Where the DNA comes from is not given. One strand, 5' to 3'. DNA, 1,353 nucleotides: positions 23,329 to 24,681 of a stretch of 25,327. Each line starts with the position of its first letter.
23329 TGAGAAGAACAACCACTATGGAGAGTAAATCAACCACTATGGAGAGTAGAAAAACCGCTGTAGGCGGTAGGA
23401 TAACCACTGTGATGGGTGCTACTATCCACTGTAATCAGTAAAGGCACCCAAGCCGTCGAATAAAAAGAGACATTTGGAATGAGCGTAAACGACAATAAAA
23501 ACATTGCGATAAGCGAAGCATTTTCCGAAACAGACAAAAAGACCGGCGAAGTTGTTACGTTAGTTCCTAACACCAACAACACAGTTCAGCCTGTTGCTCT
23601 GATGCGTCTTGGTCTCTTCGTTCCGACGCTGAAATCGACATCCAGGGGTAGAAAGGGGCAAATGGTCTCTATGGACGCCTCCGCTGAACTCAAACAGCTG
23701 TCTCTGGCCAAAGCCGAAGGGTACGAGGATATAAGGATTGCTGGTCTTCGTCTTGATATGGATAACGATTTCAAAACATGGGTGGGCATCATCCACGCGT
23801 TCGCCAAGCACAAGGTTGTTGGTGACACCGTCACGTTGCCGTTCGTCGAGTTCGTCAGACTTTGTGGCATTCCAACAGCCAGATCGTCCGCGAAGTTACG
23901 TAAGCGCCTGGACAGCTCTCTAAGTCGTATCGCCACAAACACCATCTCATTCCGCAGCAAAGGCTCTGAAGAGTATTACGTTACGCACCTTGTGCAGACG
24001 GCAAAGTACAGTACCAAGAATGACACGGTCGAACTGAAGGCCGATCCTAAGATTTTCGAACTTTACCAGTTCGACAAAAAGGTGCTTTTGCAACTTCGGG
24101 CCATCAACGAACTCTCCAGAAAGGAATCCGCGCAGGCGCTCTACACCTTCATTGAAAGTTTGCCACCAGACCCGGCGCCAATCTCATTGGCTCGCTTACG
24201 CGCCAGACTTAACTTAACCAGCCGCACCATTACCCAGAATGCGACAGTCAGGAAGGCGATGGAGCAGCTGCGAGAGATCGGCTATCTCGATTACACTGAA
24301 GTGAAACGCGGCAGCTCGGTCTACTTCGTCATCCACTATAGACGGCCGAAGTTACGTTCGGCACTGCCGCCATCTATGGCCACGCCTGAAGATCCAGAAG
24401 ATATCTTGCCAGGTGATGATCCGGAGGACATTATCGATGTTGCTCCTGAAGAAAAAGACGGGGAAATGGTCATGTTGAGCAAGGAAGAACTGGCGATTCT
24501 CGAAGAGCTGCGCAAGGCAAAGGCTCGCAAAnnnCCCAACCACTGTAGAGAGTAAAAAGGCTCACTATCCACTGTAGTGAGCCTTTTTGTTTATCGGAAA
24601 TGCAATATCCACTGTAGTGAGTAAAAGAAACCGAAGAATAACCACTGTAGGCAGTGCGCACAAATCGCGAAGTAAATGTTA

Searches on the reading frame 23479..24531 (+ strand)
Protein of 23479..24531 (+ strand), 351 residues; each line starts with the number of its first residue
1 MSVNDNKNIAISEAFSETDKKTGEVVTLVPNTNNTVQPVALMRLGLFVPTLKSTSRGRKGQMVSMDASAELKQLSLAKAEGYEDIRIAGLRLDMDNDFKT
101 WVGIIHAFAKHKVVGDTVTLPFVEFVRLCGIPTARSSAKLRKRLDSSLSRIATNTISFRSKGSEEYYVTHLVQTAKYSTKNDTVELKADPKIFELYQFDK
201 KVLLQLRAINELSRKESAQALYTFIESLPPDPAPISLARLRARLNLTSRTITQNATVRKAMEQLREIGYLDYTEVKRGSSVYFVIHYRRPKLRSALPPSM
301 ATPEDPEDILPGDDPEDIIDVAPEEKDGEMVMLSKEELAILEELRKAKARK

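Call 40: search_protein_families(library=pfam, proteins=[window:23479-24531:+], max_evalue=0.01)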
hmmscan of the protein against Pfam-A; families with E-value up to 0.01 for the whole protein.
window:23479-24531:+ (351 aa): 2 families
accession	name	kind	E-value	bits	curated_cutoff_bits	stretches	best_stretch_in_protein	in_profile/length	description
PF01051.27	Rep3_N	-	2.4e-11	44.6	22.4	1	115-225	37-140/141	Initiator Replication protein, WH1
PF21205.3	Rep3_C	-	0.00049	20.7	21.1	1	236-281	1-52/59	Initiator Rep protein, WH2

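Call 41: search_protein_families(library=ncbifam, proteins=[window:23479-24531:+], max_evalue=0.01)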
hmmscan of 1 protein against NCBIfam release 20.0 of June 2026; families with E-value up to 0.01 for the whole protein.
window:23479-24531:+ (351 aa): 0 families

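Call 42: search_dna_similar(query=window:23479-24531:+, collection=phages, mode=protein, max_rows=40, rows=spread)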
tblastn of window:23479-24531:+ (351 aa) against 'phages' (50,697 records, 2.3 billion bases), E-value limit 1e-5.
Records with a match: 35; places in all: 35; records where one place covers at least 80% of the query: 7.
Best place of each record, by identity: 90-95% 3; <60% 32.
By first word of the organism name: Escherichia 19; Klebsiella 6; Salmonella 5; Enterobacteria 3; Punavirus 1; Cronobacter 1.
By host as written in the record: Escherichia coli 9; - 7; Salmonella enterica subsp. enterica serovar Typhimurium strain LT2 2; Escherichia sp. STEC O157 2; Salmonella enterica subsp. enterica serovar Indiana J46 2; Escherichia coli str. K-12 substr. MG1655 1; Escherichia coli strain SCU-107 1; Escherichia coli strain SCU-175 1; and 10 more.
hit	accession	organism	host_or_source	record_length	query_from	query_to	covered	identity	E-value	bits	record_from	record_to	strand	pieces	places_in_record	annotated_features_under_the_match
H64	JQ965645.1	Salmonella phage SSU5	Salmonella enterica subsp. enterica ...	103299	1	351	100%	92.9%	0e+0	623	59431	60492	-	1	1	putative replication protein RepA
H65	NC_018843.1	Salmonella phage SSU5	Salmonella enterica subsp. enterica ...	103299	1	351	100%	92.9%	0e+0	623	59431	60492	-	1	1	replication helicase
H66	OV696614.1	Escherichia phage Cyrano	-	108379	1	351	100%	90.3%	0e+0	588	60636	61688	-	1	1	RepA Replication initiation protein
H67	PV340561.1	Escherichia phage PhiR41_1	Escherichia coli str. K-12 substr. ...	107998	40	330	83%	48.5%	4e-84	283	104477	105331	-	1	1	DNA replication protein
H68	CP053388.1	Escherichia phage CMS-2020a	Escherichia coli strain SCU-107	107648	40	330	83%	48.5%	4e-84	283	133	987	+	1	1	record has no annotation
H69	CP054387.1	Escherichia phage CMS-2020a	Escherichia coli strain SCU-175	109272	40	330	83%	48.5%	4e-84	283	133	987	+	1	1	record has no annotation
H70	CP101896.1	Klebsiella phage GArcari-2022b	Klebsiella pneumoniae strain 4011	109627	40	307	76%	50.0%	6e-83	280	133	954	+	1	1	record has no annotation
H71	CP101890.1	Klebsiella phage GArcari-2022a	Klebsiella pneumoniae strain 9362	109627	40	307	76%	50.0%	6e-83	280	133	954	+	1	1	record has no annotation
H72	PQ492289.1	Klebsiella phage vB_KpnS_p4727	Klebsiella pneumoniae 4727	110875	40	307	76%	50.0%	7e-83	280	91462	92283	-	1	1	record has no annotation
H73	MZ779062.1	Klebsiella phage pJN2-26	horse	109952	40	307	76%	50.0%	9e-83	279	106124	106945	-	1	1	RepB family DNA replication protein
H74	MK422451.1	Klebsiella phage ST13-OXA48phi12.3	Klebsiella pneumoniae ST13-OXA48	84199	40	307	76%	50.0%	1e-82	279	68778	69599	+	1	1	RepB family protein replication initiation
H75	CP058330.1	Klebsiella phage vB_Kpn_1825-KPC53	Klebsiella pneumoniae subsp. pneumoniae ...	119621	40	307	76%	50.0%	1e-82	279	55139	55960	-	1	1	record has no annotation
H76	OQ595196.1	Salmonella phage SJ1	Salmonella enterica subsp. enterica ...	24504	40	337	85%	42.8%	2e-71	246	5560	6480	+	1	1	repA: RepFIB replication protein A | upfA: UpfA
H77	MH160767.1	Escherichia phage vB_EcoM-Ro157c2YLVW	Escherichia sp. STEC O157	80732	17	290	78%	45.0%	6e-60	213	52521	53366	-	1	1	hypothetical protein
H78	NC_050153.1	Escherichia phage vB_EcoM-Ro157c2YLVW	Escherichia sp. STEC O157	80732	17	290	78%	45.0%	6e-60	213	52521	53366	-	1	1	replication helicase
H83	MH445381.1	Escherichia phage P1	Escherichia coli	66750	17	290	78%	45.0%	1e-59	213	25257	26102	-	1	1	RepFIB replication protein A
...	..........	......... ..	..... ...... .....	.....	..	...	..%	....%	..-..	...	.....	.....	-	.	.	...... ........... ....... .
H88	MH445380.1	Escherichia phage P1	Escherichia coli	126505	17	290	78%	45.0%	1e-59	213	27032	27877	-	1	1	RepFIB replication protein A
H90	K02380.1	Escherichia phage P1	Escherichia coli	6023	40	293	72%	47.5%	2e-71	246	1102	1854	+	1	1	repA: RepA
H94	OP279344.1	Escherichia phage P1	Escherichia coli strain MG1655 Z1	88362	40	293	72%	47.5%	3e-71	246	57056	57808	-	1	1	repA: RepA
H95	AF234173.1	Escherichia phage P1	-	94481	40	293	72%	47.5%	3e-71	246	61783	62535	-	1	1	100 pct identical (0 gaps) to region of repA and par genes of P1 ... | 99 pct identical (10 gaps) to fragment of P1 sequence deposited as ... | 99 pct identical (4 gaps) to repA region of P1 in P1 based vector ... | repA: RepA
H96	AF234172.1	Escherichia phage P1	-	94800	40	293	72%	47.5%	3e-71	246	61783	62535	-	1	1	100 pct identical (0 gaps) to region of repA and par genes of P1 ... | 99 pct identical (10 gaps) to fragment of P1 sequence deposited as ... | 99 pct identical (4 gaps) to repA region of P1 in P1 based vector ... | repA: RepA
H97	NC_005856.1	Escherichia phage P1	Escherichia coli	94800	40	293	72%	47.5%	3e-71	246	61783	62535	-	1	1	100 pct identical (0 gaps) to region of repA and par genes of P1 ... | 99 pct identical (10 gaps) to fragment of P1 sequence deposited as ... | 99 pct identical (4 gaps) to repA region of P1 in P1 based vector ... | repA: replication helicase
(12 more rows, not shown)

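Call 43: get_annotated_region(hit=H96, flank=1500)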
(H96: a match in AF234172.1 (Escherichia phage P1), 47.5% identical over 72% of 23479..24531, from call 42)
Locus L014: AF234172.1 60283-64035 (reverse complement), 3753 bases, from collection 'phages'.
description: Escherichia phage P1 mod749::IS5 c1.100 mutant, complete genome.
organism: Escherichia phage P1 (NCBI taxid 2886926)
taxonomy: Viruses; Duplodnaviria; Heunggongvirae; Uroviricota; Caudoviricetes; Punavirus; Punavirus P1
host: -; source: -; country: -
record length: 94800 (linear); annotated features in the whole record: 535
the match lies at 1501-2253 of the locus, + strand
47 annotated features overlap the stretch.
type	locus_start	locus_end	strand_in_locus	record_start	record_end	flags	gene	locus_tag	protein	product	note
misc_feature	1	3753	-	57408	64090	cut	-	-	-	-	100 pct identical (0 gaps) to region of repA and par genes of P1 contained in P1 based cloning vector pPAC4 [GenBank ...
misc_feature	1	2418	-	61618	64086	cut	-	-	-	-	99 pct identical (4 gaps) to repA region of P1 in P1 based vector pYLTAC7 [GenBank Accession Number AB020028] at nt ...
CDS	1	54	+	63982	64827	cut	upfB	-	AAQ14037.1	UpfB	unknown protein function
regulatory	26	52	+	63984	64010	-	-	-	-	promoter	predicted sigma 70 promoter P1ppfA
regulatory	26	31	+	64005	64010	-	-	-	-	minus_35_signal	P1ppfA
regulatory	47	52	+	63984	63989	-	-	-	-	minus_10_signal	P1ppfA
CDS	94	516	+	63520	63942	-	ppfA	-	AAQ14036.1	PpfA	possible periplasmic function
CDS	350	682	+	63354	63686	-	mlp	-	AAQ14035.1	Mlp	membrane lipoprotein precursor, by homology; possibly involved in regulation of lysis (by homology); region of aa 24-90 ...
misc_feature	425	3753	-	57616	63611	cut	-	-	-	-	99 pct identical (10 gaps) to fragment of P1 sequence deposited as locus PP1REP in GenBank Accession Number K02380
CDS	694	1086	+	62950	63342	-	upfA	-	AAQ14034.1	UpfA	unknown protein function; 46 pct identical to Xenorhabdus nematophila putative prophage protein (CAB58447; 129 aa); 32 ...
misc_feature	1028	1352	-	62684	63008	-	-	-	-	-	100 pct identical (0 gaps) to locus PP1REPOR in GenBank Accession Number M37080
misc_feature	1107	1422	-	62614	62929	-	-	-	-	-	100 pct identical (0 gaps) to fragment of P1 sequence deposited as locus PP1PAR1 in GenBank Accession Number M36424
rep_origin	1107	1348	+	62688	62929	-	-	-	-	-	origin of plasmid replication oriR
protein_bind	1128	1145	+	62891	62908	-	-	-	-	DnaA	-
regulatory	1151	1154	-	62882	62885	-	-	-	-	other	Dam methylation site 5 in the region of incC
misc_feature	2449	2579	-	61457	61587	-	-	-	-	-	97 pct identical (0 gaps) to fragment of P1 origin containing vector pSport2 at nt 3629..3659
misc_feature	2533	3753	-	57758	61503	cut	-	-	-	-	99 pct identical (4 gaps) to par region of P1 in P1 based vector pYLTAC7 [GenBank Accession Number AB020028] at nt ...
misc_feature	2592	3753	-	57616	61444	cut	-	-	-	-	99 pct identical (4 gaps) to fragment of P1 sequence deposited as locus ECP1PARA in GenBank Accession Number X02954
CDS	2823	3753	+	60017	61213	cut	parA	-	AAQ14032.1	ParA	encodes ParA/SopA family protein involved in active partitioning of P1 plasmid prophage at cell division; weak ATPase, ...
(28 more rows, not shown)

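Call 50: find_related_loci(query=window:23479-24531:+, collection=genome_contigs, flank=2500)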
Query window:23479-24531:+ (351 aa) in genome_contigs; peptide patterns used: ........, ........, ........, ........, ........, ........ (x = any residue, [..] = any of these).
276 stretches matched a pattern; 161 encode a relative of the query (tblastn E <= 1e-3); the best 80 are kept; 80 distinct loci.
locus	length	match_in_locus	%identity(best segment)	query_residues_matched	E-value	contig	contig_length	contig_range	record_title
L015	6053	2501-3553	94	1-351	0e+0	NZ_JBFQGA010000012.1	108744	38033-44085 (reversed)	Kluyvera sp. STS39-E contig00012, whole genome shotgun sequence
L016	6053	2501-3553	94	1-351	0e+0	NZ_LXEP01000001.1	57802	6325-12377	Buttiauxella gaviniae ATCC 51604 Sequence00001, whole genome shotgun sequence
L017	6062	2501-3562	93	1-351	0e+0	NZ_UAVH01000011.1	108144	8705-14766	Yersinia pestis strain NCTC5923, whole genome shotgun sequence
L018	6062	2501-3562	92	1-351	0e+0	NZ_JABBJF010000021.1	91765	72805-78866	Kluyvera sichuanensis strain 090646 contig00021, whole genome shotgun sequence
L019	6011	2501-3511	76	2-348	4e-175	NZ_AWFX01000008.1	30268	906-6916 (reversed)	Franconibacter helveticus LMG 23732 strain LMG23732T contig009, whole genome shotgun sequence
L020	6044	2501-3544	77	1-348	5e-172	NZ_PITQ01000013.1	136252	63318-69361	Rahnella sp. AA NODE_13_length_136252_cov_32.1335, whole genome shotgun sequence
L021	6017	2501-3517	76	1-348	8e-172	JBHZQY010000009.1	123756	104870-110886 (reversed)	Erwiniaceae bacterium CAU 1747 contig9, whole genome shotgun sequence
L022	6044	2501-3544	76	1-348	9e-172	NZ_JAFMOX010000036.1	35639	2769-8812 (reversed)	Rahnella rivi strain FC061912-K NODE_32_length_35639_cov_73.446694, whole genome shotgun sequence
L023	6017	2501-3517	74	1-348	7e-172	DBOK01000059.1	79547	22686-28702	MAG TPA_asm: Candidatus Pantoea superficialis isolate UBA648 UBA648_contig_216, whole genome shotgun sequence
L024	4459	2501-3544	76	1-348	1e-173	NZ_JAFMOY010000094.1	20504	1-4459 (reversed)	Rahnella ecdela strain FRB 231 NODE_40_length_20504_cov_41.311822, whole genome shotgun sequence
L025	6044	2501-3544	76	1-348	3e-171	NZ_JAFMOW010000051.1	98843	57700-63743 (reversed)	Rahnella bonaserana strain H11b NODE_18_length_98843_cov_61.498389, whole genome shotgun sequence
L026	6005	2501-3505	75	3-348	6e-171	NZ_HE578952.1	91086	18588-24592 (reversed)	Phytobacter massiliensis JC163 strain type strain: JC163, whole genome shotgun sequence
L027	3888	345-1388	76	1-348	2e-176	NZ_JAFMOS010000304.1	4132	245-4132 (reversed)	Rahnella perminowiae strain SL6 NODE_343_length_4132_cov_18.914607, whole genome shotgun sequence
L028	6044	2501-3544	75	1-348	1e-170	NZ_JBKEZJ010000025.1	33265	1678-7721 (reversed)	Rahnella sp. S5-11 25, whole genome shotgun sequence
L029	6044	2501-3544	75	1-348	6e-170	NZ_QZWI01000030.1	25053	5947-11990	Rahnella bruchi strain DSM 27398 contig_0030, whole genome shotgun sequence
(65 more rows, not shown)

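Call 61: search_dna_similar(query=window:23479-24531:+, collection=plasmids, mode=protein, max_rows=40, rows=spread)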
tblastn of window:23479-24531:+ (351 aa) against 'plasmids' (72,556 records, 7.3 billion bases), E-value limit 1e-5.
The search stops at 5000 records and this limit was reached: more records match than are counted here, and every count below describes the 5000 best-scoring records only.
Records with a match: at least 5000; places in all: 5890; records where one place covers at least 80% of the query: 4971.
Best place of each record, by identity: >=99% 50; 90-95% 284; 80-90% 5; 60-80% 3075; <60% 1586.
By first word of the organism name: Escherichia 3053; Klebsiella 866; Salmonella 506; Pantoea 160; Enterobacter 141; Citrobacter 100; Yersinia 63; Cronobacter 32; Shigella 28; Serratia 7; and 24 more.
By predicted mobility (MOB-suite, as given by PLSDB): conjugative 2653; non-mobilizable 1846; mobilizable 501.
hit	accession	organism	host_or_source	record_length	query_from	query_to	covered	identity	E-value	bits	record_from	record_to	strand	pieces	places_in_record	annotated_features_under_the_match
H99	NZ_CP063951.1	Enterobacter sp.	PM,air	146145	1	351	100%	100.0%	0e+0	681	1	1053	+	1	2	repA: replication protein RepA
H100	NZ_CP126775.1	Enterobacter hormaechei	Homo sapiens,isolated bacterial ...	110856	1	351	100%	94.3%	0e+0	645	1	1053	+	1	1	repA: replication protein RepA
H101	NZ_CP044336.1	Enterobacter hormaechei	Homo sapiens,tissue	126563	1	351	100%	92.9%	0e+0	622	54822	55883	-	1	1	repA: replication protein RepA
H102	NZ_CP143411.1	Pantoea agglomerans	Raphanus sativus,cell ...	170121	9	348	97%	70.3%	9e-143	453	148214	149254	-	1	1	RepB family plasmid replication initiator protein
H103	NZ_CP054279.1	Citrobacter freundii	Homo sapiens,Rectal swab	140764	5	344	97%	60.4%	5e-118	382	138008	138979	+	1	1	RepB family plasmid replication initiator protein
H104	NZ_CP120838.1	Salmonella enterica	Homo sapiens,tissue sample,feces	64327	5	344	97%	60.2%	5e-118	382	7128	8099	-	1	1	RepB family plasmid replication initiator protein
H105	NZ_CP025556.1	Salmonella enterica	-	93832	5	344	97%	59.9%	1e-116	378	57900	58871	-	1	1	RepB family plasmid replication initiator protein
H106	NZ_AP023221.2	Escherichia coli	Homo sapiens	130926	5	344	97%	59.8%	3e-117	380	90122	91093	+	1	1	RepB family plasmid replication initiator protein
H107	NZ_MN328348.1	Salmonella enterica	Chicken,lung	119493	5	344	97%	59.5%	4e-116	377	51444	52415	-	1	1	RepB family plasmid replication initiator protein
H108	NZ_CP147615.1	Escherichia coli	Homo sapiens,bloodstream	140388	5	344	97%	59.5%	4e-116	377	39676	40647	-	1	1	RepB family plasmid replication initiator protein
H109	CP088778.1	Escherichia coli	Homo sapiens,blood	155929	5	344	97%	59.5%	4e-116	377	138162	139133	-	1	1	RepB family plasmid replication initiator protein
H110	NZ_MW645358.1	Escherichia coli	-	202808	5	344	97%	59.5%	4e-116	377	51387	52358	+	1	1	RepB family plasmid replication initiator protein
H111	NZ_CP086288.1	Citrobacter freundii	Homo sapiens,urine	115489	19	344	93%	61.7%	4e-115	374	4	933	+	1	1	none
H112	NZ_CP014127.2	Pantoea vagans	Homo sapiens,wound swab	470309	1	292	83%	68.2%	1e-118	384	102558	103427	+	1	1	RepB family plasmid replication initiator protein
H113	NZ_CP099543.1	Pantoea ananatis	Oryza sativa,cell culture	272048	1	292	83%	67.8%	9e-117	379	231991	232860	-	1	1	RepB family plasmid replication initiator protein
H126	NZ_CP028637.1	Escherichia coli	cattle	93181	5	307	86%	62.4%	3e-115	374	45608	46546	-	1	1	RepB family plasmid replication initiator protein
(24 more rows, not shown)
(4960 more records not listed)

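Call 62: get_annotated_region(hit=H126, flank=1500)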
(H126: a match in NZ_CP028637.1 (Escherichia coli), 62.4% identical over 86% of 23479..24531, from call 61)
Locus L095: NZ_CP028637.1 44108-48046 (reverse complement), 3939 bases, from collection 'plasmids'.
description: Escherichia coli strain 134 plasmid pTA134, complete sequence
organism: Escherichia coli (NCBI taxid 562)
taxonomy: Bacteria; Pseudomonadota; Gammaproteobacteria; Enterobacterales; Enterobacteriaceae; Escherichia; Escherichia coli
host: -; source: cattle; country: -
typing (MOB-suite, as given by PLSDB): non-mobilizable; replicon IncFIA,IncFIB,IncFIC,IncFII
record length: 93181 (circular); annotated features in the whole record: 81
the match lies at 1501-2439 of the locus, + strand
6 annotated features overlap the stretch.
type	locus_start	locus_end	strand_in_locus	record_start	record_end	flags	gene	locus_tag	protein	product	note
CDS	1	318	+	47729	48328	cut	-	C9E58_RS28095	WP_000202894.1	DNA-binding protein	-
CDS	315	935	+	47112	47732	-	-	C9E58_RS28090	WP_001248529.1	hypothetical protein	-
CDS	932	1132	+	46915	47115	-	-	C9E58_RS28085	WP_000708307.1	hypothetical protein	-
CDS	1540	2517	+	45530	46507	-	-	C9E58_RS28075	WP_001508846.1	RepB family plasmid replication initiator protein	GO:0006270 - DNA replication initiation [Evidence IEA]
CDS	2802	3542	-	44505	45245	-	-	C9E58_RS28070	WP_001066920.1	tyrosine-type recombinase/integrase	GO:0015074 - DNA integration [Evidence IEA]; GO:0006310 - DNA recombination [Evidence IEA]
CDS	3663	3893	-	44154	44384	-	-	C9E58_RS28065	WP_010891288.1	hypothetical protein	-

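Call 64: find_related_loci(query=window:23479-24531:+, collection=viral_contigs, flank=1800)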
Query window:23479-24531:+ (351 aa) in viral_contigs; peptide patterns used: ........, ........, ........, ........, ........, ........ (x = any residue, [..] = any of these).
45 stretches matched a pattern; 39 encode a relative of the query (tblastn E <= 1e-3); 38 distinct loci.
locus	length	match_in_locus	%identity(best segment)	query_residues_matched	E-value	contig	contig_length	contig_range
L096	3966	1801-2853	100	1-351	0e+0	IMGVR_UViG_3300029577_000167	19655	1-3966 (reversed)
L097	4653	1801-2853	100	1-351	0e+0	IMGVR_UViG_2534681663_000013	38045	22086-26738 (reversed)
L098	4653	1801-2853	100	1-351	0e+0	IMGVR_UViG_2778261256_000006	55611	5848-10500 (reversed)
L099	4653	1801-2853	100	1-351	0e+0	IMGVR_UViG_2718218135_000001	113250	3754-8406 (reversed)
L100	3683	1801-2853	100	1-351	0e+0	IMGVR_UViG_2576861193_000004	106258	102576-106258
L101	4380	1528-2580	95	1-351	0e+0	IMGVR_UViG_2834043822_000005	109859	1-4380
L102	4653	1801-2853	95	1-351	0e+0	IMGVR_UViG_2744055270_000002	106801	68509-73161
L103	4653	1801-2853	94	1-351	0e+0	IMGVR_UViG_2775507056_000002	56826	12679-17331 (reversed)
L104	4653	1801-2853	94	1-351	0e+0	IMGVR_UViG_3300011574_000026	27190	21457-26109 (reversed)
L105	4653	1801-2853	94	1-351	0e+0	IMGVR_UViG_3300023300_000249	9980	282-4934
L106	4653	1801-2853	94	1-351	0e+0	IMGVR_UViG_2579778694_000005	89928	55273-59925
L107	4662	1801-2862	93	1-351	0e+0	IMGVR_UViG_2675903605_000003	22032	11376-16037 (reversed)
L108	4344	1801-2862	93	1-351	0e+0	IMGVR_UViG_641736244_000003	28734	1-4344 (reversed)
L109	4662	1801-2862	93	1-351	0e+0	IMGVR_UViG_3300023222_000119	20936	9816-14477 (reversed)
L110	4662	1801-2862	93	1-351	0e+0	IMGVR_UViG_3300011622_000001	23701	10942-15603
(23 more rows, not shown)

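Call 76: search_solved_structures(query=window:23479-24531:+, max_evalue=0.01)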
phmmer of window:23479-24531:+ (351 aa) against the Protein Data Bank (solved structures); distinct sequences matched with E-value up to 0.01: 0.
